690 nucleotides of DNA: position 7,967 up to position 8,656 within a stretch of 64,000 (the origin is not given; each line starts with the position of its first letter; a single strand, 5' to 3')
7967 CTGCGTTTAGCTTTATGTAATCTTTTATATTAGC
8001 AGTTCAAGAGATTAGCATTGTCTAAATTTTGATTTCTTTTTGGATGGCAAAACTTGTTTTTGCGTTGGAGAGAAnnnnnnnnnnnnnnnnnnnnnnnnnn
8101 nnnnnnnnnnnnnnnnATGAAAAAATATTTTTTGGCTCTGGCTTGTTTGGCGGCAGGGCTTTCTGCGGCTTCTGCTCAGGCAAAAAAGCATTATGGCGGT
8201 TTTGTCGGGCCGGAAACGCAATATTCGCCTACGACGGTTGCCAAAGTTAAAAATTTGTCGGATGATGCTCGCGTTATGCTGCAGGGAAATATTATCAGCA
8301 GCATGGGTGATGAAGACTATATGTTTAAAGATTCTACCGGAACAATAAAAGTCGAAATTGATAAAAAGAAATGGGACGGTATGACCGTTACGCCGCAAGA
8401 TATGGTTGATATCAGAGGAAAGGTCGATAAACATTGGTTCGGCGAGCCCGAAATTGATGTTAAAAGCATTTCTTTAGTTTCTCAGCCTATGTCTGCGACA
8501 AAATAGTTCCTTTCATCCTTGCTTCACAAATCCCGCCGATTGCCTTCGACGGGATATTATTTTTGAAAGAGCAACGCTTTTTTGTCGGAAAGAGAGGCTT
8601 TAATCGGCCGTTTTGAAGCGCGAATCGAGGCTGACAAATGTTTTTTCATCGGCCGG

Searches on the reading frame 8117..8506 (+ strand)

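Call 61: search_protein_families(library=pfam, proteins=[window:8117-8506:+], max_evalue=0.001)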
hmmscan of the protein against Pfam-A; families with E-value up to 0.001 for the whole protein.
window:8117-8506:+ (129 aa): 1 family
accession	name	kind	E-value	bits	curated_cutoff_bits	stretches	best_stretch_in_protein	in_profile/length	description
PF04076.19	BOF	-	1.1e-29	102.9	25.8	1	20-118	6-101/103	Bacterial OB fold (BOF) protein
